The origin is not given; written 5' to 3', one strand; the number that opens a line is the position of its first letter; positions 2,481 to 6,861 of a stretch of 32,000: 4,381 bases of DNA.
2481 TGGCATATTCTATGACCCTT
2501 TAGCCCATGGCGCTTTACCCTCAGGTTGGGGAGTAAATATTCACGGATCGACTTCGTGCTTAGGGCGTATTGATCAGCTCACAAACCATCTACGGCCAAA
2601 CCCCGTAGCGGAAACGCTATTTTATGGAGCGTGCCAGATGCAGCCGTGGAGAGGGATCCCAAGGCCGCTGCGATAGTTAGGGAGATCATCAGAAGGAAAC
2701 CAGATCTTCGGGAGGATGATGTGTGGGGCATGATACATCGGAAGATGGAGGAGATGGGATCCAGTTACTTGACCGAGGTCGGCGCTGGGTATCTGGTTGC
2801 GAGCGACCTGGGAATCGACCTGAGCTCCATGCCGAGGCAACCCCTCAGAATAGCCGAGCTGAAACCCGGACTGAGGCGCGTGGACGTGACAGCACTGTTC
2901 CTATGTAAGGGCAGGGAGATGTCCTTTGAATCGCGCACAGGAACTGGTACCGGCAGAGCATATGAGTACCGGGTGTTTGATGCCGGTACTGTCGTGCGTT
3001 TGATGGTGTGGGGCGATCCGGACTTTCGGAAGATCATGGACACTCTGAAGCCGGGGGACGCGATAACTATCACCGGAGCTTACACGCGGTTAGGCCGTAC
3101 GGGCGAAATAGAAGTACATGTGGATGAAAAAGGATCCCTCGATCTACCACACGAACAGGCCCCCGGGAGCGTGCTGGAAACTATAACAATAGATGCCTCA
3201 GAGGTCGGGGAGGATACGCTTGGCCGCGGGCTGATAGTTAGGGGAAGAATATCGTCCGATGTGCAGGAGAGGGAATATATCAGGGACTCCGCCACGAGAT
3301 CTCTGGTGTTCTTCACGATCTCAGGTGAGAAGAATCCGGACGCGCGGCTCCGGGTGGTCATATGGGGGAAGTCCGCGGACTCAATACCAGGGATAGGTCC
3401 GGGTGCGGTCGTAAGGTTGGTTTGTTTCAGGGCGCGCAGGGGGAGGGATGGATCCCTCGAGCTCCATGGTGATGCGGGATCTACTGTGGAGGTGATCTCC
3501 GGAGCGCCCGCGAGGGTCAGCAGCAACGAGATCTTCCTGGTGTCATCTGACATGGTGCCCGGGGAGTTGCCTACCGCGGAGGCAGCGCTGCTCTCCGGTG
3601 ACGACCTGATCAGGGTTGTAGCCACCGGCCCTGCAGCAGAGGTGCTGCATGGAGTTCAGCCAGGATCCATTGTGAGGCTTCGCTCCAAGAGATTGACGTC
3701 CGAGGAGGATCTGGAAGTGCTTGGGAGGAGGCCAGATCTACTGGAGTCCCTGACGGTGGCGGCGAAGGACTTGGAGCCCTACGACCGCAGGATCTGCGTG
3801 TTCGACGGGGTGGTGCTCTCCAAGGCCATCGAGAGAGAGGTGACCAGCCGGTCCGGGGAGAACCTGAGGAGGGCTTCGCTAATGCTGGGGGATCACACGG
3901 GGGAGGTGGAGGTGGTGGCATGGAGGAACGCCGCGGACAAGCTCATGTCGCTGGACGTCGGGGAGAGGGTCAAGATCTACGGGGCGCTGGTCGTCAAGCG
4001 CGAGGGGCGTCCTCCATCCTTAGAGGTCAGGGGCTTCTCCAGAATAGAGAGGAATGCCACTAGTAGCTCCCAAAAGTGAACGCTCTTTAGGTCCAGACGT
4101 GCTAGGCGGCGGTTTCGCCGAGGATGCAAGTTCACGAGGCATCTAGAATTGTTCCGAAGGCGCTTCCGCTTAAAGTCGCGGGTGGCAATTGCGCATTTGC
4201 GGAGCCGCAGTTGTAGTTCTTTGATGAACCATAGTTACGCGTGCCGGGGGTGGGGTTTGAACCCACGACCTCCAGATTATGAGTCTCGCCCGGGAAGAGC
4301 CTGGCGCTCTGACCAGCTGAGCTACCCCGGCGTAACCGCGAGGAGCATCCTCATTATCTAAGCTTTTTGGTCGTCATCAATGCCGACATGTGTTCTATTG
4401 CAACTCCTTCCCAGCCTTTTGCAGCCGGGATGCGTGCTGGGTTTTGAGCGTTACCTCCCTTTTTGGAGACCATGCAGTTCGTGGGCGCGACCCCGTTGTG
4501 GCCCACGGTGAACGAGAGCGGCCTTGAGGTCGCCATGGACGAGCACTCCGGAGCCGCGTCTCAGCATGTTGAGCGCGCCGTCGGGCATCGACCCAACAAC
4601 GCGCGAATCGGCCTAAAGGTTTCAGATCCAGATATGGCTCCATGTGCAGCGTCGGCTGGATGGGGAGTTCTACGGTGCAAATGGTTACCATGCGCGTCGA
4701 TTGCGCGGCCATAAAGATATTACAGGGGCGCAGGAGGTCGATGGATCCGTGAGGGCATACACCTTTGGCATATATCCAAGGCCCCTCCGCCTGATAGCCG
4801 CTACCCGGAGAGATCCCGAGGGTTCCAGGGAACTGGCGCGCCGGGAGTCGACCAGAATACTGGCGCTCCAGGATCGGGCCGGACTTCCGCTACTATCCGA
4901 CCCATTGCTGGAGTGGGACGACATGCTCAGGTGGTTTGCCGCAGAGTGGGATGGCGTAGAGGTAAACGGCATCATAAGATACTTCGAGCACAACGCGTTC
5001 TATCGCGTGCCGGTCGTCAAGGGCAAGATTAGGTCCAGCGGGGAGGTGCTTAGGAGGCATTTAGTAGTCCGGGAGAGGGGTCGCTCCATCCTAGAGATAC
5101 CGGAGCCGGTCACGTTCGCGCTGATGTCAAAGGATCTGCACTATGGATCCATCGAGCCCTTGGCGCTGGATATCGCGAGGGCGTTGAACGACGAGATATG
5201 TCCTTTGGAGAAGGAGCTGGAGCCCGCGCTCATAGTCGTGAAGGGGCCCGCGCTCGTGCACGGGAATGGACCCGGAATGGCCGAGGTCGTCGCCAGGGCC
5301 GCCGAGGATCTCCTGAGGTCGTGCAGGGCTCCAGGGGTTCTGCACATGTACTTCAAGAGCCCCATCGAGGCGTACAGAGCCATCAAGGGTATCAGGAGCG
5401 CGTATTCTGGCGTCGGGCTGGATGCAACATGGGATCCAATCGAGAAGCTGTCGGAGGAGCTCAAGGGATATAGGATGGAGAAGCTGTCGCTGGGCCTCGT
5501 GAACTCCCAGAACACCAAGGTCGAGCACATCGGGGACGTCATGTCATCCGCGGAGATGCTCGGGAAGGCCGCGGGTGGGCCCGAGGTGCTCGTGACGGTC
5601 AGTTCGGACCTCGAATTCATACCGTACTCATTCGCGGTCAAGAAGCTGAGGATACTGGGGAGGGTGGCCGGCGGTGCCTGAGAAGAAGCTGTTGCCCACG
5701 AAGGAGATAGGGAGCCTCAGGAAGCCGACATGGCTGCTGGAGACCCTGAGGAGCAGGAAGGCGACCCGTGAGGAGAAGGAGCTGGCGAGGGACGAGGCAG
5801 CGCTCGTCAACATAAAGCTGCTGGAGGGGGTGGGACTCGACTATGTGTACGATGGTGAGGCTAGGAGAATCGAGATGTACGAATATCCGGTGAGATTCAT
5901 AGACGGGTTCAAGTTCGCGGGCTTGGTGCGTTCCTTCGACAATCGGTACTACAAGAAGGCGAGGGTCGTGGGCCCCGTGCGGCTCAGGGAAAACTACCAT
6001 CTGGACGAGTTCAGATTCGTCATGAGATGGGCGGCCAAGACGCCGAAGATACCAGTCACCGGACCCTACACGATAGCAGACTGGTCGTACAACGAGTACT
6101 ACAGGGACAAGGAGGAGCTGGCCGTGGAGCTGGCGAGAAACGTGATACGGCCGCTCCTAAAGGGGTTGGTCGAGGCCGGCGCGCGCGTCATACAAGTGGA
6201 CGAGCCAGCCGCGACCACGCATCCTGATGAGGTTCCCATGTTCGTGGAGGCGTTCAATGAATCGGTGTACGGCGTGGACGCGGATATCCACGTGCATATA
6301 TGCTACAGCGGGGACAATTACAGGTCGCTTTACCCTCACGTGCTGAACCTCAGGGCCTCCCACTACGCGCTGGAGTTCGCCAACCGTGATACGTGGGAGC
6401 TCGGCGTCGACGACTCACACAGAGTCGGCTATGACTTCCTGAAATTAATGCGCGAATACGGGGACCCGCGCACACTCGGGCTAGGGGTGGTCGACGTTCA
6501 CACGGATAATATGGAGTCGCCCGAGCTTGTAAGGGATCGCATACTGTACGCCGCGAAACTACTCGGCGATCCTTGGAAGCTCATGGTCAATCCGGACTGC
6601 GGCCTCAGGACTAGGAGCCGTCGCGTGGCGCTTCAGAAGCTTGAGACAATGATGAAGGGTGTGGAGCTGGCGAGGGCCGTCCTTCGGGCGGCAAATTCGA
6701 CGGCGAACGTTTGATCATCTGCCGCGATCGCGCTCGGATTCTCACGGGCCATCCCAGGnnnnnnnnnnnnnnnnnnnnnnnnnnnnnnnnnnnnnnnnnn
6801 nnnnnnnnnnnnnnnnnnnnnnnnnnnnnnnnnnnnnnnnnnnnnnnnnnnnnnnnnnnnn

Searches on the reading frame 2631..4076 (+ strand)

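Call 85: search_protein_families(library=pfam, proteins=[window:2631-4076:+], max_evalue=0.00001)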
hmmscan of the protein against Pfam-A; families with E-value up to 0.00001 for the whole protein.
window:2631-4076:+ (482 aa): 1 family
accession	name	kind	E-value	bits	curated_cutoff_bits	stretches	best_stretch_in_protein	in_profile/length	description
PF01336.31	tRNA_anti-codon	-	4.3e-15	55.8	27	0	404-466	7-69/75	OB-fold nucleic acid binding domain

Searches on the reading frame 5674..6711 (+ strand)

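Call 85: search_protein_families(library=pfam, proteins=[window:5674-6711:+], max_evalue=0.00001)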
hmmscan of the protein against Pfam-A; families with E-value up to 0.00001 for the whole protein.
window:5674-6711:+ (346 aa): 1 family
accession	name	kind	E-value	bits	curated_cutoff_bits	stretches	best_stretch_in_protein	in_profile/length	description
PF01717.24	Meth_synt_2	-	5.4e-37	128.2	21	1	23-328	20-320/324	Cobalamin-independent synthase, Catalytic domain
